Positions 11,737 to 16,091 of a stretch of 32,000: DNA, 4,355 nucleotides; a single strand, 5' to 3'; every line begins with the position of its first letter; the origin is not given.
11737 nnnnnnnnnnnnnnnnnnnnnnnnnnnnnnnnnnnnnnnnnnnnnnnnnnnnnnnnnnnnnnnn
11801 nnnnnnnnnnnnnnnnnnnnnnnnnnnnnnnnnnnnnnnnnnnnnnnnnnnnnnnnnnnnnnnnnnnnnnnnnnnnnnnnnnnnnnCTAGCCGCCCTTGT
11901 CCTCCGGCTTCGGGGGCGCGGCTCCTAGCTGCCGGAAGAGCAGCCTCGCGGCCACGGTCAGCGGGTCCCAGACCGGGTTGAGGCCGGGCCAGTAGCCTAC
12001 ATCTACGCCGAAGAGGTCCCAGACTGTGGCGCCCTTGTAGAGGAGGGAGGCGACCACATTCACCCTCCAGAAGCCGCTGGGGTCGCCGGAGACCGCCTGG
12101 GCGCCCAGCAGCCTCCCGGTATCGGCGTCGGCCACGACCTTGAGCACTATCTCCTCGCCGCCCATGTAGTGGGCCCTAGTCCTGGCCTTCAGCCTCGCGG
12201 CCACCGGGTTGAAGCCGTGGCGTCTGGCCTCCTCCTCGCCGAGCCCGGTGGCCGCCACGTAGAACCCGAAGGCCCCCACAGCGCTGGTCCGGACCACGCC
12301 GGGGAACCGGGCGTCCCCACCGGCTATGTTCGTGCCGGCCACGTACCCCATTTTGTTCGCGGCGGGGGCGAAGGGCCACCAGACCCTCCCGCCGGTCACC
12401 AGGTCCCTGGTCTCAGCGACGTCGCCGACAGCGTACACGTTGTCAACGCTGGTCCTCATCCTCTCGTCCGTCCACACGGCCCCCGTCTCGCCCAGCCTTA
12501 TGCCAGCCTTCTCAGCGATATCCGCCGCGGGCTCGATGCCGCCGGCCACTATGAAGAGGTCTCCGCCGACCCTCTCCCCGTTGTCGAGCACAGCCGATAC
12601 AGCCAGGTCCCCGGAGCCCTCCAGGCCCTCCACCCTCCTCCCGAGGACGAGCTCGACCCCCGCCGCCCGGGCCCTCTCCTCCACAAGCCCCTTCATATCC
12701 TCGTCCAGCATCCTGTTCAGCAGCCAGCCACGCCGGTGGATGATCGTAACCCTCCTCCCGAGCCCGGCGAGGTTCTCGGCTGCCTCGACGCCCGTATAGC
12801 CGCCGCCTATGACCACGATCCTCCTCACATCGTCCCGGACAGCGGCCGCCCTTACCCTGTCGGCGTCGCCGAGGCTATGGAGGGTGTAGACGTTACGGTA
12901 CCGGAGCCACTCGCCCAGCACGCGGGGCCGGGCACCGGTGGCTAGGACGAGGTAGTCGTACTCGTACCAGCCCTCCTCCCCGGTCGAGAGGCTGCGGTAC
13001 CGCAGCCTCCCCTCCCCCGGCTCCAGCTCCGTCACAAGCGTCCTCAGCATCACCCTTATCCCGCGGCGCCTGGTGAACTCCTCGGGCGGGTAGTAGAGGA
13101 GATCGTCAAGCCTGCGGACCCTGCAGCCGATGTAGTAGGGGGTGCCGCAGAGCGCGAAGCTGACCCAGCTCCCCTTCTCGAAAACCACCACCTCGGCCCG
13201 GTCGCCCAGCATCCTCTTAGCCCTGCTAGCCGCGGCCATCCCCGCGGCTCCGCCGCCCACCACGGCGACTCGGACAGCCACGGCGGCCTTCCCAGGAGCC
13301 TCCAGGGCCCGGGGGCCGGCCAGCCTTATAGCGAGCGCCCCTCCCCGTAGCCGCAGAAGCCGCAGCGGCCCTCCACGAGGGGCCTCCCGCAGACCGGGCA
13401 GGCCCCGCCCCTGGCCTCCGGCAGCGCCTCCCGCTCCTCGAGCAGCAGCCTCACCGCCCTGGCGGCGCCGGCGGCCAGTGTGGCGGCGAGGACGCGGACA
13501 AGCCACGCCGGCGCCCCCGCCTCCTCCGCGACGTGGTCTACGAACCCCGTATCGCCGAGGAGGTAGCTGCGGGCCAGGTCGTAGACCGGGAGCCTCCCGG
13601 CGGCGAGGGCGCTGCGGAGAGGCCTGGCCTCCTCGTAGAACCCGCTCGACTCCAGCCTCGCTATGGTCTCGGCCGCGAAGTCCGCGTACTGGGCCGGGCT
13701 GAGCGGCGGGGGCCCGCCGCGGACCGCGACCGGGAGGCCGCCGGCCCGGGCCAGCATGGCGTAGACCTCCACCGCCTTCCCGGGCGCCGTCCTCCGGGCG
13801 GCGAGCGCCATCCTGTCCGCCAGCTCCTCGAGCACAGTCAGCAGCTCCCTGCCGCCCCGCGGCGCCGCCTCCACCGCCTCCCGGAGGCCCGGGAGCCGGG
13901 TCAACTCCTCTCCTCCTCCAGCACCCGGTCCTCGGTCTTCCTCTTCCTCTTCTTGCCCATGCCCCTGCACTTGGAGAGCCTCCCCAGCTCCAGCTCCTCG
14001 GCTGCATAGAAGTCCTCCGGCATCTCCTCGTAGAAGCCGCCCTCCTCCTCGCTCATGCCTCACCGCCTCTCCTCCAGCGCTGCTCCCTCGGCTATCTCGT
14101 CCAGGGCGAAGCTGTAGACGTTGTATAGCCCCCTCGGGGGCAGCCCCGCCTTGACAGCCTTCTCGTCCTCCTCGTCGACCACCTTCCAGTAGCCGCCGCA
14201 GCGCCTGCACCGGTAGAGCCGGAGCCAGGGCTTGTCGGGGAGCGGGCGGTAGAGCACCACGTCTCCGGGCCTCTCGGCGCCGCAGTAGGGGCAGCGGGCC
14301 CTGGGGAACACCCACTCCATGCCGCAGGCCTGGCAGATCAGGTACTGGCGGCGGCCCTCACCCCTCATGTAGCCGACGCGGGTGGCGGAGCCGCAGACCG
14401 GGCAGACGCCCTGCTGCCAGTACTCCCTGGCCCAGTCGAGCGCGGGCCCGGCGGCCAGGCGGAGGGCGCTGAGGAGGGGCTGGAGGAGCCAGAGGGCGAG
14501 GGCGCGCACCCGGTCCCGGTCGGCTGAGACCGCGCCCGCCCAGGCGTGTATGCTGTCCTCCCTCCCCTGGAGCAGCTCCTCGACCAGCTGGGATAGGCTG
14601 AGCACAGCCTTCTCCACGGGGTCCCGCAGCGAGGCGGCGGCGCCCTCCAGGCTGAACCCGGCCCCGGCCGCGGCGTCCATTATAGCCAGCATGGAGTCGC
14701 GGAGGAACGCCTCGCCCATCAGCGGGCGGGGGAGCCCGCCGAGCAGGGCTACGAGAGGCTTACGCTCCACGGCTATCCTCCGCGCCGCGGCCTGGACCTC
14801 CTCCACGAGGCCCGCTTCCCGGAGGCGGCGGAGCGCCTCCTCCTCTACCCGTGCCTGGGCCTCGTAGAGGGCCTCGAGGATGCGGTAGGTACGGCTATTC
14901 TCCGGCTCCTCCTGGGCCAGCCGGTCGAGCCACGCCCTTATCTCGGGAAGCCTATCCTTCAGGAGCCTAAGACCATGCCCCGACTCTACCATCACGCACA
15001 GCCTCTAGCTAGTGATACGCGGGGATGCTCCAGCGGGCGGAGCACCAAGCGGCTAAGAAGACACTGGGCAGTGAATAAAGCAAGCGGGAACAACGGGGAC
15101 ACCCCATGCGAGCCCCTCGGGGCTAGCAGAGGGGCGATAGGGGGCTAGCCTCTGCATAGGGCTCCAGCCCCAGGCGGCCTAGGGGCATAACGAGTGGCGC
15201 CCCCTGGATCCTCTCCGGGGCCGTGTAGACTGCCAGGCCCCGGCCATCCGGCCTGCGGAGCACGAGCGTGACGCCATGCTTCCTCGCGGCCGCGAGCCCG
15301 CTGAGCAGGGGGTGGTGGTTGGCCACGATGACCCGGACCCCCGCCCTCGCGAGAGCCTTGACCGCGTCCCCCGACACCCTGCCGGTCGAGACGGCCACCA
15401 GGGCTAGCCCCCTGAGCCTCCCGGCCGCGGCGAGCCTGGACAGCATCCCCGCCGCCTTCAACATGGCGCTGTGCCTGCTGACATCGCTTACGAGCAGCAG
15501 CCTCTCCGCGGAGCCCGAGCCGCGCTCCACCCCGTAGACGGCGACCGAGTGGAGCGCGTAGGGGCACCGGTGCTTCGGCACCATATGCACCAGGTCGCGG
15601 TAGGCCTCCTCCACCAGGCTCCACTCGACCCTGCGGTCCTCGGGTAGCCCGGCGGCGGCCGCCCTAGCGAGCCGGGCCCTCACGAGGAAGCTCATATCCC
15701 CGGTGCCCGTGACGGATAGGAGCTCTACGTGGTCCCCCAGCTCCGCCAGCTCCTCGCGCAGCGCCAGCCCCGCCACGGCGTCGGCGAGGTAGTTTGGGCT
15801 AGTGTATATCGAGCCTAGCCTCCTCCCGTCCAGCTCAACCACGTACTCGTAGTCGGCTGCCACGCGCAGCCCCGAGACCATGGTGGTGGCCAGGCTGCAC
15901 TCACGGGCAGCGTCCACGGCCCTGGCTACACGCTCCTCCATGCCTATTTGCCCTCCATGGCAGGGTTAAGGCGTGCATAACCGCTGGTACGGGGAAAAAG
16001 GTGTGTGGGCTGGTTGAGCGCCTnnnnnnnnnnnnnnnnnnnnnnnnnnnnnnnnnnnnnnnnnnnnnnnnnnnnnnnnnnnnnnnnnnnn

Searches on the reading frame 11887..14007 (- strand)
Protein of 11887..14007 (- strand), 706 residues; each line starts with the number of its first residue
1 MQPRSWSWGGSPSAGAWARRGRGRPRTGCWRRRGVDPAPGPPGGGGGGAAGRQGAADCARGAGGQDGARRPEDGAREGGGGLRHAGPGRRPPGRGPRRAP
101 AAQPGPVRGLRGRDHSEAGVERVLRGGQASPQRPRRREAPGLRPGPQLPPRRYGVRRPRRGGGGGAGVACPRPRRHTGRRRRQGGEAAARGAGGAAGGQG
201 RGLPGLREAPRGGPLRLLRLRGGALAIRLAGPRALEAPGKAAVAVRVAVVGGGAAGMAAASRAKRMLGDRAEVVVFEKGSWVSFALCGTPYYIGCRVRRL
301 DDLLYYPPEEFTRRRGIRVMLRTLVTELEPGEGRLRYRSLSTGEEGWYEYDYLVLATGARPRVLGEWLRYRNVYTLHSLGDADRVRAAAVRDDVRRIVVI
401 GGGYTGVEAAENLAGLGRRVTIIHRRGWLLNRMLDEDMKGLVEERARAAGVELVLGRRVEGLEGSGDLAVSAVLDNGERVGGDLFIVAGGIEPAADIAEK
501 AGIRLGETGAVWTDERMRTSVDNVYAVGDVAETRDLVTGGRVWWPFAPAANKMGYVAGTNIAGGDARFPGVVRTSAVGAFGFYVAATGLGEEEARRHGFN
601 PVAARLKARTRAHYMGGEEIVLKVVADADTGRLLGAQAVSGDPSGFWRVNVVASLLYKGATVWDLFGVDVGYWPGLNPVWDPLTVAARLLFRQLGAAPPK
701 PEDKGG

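Call 64: search_protein_families(library=pfam, proteins=[window:11887-14007:-], max_evalue=0.0001)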
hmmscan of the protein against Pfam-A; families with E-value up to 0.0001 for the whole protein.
window:11887-14007:- (706 aa): 10 families
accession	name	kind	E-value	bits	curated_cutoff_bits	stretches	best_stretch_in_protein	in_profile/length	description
PF07992.20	Pyr_redox_2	-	1.5e-61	208.8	26.1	1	246-552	2-289/291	Pyridine nucleotide-disulphide oxidoreductase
PF00070.33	Pyr_redox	-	1.9e-24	86.4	22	1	396-473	1-77/82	Pyridine nucleotide-disulphide oxidoreductase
PF13738.12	Pyr_redox_3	-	1.6e-13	51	30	1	310-528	89-305/305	Pyridine nucleotide-disulphide oxidoreductase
PF02852.28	Pyr_redox_dim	-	1.1e-12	48.6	25.3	1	582-677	9-103/110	Pyridine nucleotide-disulphide oxidoreductase, dimerisation domain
PF01266.30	DAO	-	3.1e-10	40.6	27.9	0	396-426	1-31/353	FAD dependent oxidoreductase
PF03486.20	HI0933_like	-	9.9e-08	32.2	50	0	246-280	2-33/244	HI0933-like protein Rossmann domain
PF13450.12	NAD_binding_8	-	2.1e-07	31.6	21.9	0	249-280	1-29/68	NAD(P)-binding Rossmann-like domain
PF01134.28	GIDA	-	3.3e-06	26.9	22.1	0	397-424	2-29/391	Glucose inhibited division protein A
PF01262.27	AlaDh_PNT_C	-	1e-05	25.5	23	0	396-427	30-61/214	Alanine dehydrogenase/PNT, C-terminal domain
PF12831.13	FAD_oxidored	-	2.4e-05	24.3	27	0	397-429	2-34/416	FAD dependent oxidoreductase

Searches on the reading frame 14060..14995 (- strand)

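Call 65: search_protein_families(library=pfam, proteins=[window:14060-14995:-], max_evalue=0.0001)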
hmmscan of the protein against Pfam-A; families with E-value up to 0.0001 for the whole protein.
window:14060-14995:- (311 aa): 1 family
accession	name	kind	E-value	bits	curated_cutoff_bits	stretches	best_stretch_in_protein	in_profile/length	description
PF24859.1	FdhE_central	-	1.6e-06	28.6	27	1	197-232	1-39/39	FdhE, central domain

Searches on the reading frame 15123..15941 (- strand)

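Call 65: search_protein_families(library=pfam, proteins=[window:15123-15941:-], max_evalue=0.0001)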
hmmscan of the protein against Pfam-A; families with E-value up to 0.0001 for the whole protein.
window:15123-15941:- (272 aa): 1 family
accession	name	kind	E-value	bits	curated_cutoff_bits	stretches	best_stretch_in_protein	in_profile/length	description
PF02634.21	FdhD-NarQ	-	8.5e-17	62.1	27.2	1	99-245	100-236/237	FdhD/NarQ family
